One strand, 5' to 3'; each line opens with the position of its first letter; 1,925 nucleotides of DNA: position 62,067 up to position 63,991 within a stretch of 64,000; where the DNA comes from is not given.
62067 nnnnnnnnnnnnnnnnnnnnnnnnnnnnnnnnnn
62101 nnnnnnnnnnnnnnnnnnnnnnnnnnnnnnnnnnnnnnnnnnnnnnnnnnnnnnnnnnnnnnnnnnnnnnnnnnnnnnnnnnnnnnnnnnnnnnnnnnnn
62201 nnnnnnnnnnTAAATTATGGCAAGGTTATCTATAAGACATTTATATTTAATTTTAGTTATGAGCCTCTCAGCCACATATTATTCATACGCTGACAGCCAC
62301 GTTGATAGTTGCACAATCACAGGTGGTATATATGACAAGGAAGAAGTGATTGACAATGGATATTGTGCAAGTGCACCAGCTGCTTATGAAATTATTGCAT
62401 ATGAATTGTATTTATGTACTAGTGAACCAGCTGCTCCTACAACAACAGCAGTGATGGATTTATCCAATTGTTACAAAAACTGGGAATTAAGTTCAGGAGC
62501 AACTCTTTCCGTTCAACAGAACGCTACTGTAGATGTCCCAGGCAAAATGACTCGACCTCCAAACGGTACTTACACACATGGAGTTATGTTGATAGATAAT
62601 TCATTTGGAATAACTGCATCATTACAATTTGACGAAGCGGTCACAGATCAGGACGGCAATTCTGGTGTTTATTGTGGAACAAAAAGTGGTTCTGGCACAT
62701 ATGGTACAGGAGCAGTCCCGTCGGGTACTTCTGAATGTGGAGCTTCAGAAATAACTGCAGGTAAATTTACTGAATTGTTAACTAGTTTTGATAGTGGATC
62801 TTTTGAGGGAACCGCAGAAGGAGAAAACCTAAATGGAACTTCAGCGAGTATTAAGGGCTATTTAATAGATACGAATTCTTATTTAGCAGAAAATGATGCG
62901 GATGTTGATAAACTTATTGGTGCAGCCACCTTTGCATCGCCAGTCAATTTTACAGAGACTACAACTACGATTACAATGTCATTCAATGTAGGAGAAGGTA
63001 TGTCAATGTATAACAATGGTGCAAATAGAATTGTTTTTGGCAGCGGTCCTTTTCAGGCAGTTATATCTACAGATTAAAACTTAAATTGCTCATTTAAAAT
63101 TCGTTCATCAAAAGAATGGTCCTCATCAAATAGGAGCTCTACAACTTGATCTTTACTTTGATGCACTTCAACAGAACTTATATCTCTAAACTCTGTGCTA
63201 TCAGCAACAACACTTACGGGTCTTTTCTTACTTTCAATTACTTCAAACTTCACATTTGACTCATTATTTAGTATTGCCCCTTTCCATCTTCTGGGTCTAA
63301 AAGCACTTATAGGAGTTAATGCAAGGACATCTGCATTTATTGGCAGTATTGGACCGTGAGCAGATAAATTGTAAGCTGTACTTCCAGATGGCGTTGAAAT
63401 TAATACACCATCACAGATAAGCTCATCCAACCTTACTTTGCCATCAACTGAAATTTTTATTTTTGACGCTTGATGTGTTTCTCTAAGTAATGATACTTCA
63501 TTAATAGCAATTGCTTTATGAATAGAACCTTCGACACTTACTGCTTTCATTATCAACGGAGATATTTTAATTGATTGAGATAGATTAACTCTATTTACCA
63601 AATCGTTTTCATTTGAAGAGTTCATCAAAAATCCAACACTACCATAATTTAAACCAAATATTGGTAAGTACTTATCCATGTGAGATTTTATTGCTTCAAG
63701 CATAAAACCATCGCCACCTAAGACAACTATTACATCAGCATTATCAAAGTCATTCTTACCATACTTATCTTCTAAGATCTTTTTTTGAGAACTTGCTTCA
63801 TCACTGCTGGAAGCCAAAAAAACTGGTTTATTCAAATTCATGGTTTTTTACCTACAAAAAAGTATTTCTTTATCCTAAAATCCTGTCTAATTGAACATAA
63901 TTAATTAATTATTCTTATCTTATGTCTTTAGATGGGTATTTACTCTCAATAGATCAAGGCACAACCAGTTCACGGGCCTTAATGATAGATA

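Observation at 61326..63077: Barrel-plus-linker-only inverse autotransporter followed in frame by a separately exported Cys-containing protein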

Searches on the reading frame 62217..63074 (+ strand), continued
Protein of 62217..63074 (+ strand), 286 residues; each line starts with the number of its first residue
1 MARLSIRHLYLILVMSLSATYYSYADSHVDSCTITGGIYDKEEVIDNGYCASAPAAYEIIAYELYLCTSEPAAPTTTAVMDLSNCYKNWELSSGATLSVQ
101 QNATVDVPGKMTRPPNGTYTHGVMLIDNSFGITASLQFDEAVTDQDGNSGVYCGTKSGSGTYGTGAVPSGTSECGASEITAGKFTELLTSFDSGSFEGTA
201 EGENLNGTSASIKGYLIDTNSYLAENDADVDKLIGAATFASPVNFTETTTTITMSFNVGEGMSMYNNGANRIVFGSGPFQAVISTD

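Call 83: fold_search(model_id=the predicted structure, library=viral)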
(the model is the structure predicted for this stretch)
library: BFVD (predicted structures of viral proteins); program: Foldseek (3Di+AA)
matches with E <= 10: 163; with E <= 0.001: 0
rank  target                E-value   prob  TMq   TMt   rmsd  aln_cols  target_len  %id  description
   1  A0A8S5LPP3            1.9e-01  0.05  0.11  0.09  19.2       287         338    9  Outer membrane protein [Myoviridae sp. ct0f722]
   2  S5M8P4                2.3e-01  0.02  0.08  0.09  27.8       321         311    5  Uncharacterized protein [Bacillus phage JL]
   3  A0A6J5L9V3            3.9e-01  0.08  0.13  0.22  15.8       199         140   10  Uncharacterized protein [uncultured Caudovirales phage]
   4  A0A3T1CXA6            3.9e-01  0.04  0.11  0.15  15.3       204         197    9  Uncharacterized protein [Acanthamoeba castellanii medusavirus J1]
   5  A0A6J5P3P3            4.1e-01  0.01  0.08  0.05  18.1       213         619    7  Pectate lyase superfamily protein [uncultured Caudovirales phage]
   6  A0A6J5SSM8            5.3e-01  0.03  0.13  0.08  25.3       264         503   12  Uncharacterized protein [uncultured Caudovirales phage]
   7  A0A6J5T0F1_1          5.9e-01  0.02  0.11  0.06  20.9       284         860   12  Concanavalin A-like lectin/glucanases superfamily [uncultured Caudovirales phage]
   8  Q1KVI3                6.2e-01  0.01  0.10  0.05  19.9       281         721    6  S1 protein (Fragment) [SARS coronavirus GD322]
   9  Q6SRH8                7.3e-01  0.01  0.10  0.07  20.0       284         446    6  Spike glycoprotein (Fragment) [SARS coronavirus TW-HP1]
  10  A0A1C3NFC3            7.7e-01  0.03  0.10  0.15  20.5       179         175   12  (no name in the UniProt tables at hand)
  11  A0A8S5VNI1            8.1e-01  0.03  0.11  0.16  17.1       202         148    6  (no name in the UniProt tables at hand)
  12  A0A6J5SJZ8            8.1e-01  0.02  0.11  0.16  20.8       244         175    9  Outer membrane protein beta-barrel [uncultured Caudovirales phage]
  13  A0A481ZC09            9.5e-01  0.01  0.07  0.06  25.7       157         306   11  Glycine-rich domain-containing protein [Pithovirus LCPAC304]
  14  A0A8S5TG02            9.5e-01  0.01  0.09  0.04  19.9       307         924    6  Putative virion structural protein [Myoviridae sp. ctIty1]
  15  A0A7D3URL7            1.0e+00  0.05  0.10  0.19  10.5       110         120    9  Uncharacterized protein [Fadolivirus FV1/VV64]
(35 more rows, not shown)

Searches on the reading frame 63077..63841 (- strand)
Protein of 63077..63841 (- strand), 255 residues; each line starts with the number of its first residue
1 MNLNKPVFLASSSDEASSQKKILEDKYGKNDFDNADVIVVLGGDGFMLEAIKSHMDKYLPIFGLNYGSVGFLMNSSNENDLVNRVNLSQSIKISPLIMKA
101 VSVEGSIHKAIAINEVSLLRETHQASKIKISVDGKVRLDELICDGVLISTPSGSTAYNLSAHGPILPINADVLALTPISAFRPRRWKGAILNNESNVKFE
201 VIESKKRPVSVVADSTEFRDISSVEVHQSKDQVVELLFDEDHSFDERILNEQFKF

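Call 85: search_protein_families(library=pfam, proteins=[window:63077-63841:-], max_evalue=0.00001)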
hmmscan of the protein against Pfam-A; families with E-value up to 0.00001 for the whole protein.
window:63077-63841:- (255 aa): 2 families
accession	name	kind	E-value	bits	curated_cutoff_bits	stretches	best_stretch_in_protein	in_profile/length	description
PF20143.4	NAD_kinase_C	-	5.1e-13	49.3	23.7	1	114-219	2-104/126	ATP-NAD kinase C-terminal domain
PF01513.26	NAD_kinase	-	2.2e-08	34.9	25.5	1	29-76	67-114/130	ATP-NAD kinase N-terminal domain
